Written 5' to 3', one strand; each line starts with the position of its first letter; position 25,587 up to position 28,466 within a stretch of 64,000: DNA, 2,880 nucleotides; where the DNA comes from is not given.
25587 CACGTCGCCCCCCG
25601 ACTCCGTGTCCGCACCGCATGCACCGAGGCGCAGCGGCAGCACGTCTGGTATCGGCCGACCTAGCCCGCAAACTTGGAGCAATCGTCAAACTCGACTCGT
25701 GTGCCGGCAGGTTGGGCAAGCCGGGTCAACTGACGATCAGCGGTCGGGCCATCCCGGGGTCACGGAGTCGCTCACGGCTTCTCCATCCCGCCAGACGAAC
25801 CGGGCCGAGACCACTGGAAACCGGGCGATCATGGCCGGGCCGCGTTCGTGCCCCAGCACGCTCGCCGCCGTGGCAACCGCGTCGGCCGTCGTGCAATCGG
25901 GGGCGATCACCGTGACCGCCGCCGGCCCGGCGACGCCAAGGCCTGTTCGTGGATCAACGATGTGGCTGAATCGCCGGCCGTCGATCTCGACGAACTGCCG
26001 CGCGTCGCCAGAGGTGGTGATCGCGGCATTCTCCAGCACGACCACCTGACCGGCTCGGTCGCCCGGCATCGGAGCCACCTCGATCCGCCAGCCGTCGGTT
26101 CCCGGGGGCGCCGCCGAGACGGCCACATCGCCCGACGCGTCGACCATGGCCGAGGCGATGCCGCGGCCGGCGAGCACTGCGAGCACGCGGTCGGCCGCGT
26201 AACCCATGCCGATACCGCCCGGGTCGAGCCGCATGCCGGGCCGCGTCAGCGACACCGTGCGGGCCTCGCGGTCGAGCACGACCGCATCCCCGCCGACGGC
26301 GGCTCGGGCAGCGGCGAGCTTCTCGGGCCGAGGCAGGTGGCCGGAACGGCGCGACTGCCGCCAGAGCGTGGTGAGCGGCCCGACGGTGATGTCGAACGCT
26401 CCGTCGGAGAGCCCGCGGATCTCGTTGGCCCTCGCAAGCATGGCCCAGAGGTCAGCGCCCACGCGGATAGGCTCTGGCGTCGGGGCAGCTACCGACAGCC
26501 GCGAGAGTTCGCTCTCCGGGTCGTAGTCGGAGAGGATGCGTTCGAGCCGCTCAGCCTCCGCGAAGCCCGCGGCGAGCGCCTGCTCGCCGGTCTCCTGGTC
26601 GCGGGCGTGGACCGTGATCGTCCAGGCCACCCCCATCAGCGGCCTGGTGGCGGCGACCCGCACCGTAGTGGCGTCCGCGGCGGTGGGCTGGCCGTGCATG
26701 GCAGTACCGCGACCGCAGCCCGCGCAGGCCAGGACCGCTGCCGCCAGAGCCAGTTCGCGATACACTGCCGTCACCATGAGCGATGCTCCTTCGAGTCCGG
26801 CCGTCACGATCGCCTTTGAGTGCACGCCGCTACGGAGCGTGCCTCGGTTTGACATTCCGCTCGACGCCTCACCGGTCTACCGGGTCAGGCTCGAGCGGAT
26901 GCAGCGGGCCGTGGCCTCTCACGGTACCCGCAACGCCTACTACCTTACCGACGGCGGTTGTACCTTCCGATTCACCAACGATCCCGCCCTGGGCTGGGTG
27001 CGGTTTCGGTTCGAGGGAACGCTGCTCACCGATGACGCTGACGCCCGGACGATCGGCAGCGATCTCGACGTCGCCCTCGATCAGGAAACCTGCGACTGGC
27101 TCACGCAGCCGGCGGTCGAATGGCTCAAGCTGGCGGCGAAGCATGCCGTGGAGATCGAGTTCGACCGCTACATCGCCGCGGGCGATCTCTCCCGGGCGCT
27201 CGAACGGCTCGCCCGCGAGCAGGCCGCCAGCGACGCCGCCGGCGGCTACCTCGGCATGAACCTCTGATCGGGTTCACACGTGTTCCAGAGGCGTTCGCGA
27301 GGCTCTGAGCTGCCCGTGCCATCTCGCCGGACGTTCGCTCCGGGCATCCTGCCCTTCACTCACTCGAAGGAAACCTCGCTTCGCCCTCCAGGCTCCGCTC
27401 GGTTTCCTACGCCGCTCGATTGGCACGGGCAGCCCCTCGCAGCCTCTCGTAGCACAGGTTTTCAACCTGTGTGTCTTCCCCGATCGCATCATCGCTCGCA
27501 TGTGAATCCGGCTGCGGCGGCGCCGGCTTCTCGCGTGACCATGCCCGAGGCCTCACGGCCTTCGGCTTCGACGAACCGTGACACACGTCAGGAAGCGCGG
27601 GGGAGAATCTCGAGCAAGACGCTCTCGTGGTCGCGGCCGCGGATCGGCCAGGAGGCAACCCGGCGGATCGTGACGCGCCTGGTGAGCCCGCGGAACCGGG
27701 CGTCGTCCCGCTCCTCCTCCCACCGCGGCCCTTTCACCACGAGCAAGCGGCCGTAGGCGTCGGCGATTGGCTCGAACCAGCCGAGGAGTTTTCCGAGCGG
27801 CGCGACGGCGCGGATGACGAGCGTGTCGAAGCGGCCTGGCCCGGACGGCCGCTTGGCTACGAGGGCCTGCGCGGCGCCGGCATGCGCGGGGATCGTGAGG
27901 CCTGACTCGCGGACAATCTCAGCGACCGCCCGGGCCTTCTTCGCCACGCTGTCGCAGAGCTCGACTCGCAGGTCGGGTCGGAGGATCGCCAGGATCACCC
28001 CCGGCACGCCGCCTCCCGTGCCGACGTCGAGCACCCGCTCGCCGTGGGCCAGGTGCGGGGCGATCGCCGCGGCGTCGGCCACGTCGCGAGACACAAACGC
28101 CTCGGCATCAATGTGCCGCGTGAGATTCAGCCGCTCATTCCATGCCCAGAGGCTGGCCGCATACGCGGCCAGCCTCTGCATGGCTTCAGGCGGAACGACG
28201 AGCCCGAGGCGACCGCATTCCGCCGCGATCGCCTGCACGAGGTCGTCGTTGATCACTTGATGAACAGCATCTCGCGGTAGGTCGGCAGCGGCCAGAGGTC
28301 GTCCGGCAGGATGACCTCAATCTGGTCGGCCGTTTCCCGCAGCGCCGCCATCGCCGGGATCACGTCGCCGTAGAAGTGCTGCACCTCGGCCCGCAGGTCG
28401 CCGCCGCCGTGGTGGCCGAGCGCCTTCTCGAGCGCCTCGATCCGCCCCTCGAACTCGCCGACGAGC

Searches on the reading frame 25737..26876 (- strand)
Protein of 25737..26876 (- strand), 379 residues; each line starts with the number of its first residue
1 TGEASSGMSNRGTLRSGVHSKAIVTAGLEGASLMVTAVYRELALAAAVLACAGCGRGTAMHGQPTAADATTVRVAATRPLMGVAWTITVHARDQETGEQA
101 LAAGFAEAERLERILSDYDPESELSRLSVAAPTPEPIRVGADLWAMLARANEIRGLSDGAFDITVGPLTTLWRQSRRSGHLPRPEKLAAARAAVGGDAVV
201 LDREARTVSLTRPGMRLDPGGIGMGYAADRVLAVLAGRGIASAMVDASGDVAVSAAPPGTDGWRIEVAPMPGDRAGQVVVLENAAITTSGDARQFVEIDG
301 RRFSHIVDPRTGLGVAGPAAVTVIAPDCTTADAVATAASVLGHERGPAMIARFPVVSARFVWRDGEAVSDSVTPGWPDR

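Call 8: search_protein_families(library=pfam, proteins=[window:25737-26876:-], max_evalue=0.01)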
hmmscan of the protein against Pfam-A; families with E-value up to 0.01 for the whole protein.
window:25737-26876:- (379 aa): 1 family
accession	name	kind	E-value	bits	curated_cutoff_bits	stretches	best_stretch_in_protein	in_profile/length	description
PF02424.20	ApbE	-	1.4e-71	241.6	25.6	1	81-354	1-259/266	ApbE family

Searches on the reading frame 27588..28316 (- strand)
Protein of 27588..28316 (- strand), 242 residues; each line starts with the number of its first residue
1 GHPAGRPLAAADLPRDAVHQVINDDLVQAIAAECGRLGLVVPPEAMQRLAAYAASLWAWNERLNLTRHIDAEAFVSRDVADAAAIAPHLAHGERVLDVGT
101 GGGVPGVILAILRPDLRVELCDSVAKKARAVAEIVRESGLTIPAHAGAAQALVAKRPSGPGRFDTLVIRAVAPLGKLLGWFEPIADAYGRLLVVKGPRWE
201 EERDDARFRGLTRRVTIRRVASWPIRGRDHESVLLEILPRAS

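Call 8: search_protein_families(library=pfam, proteins=[window:27588-28316:-], max_evalue=0.01)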
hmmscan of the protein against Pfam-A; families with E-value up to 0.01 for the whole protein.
window:27588-28316:- (242 aa): 2 families
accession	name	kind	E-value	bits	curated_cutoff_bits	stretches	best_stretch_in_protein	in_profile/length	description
PF02527.21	GidB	-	6.6e-31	107.5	27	1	47-207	3-160/184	rRNA small subunit methyltransferase G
PF05175.20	MTS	-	0.0014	18.7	23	1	85-137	23-77/170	Methyltransferase small domain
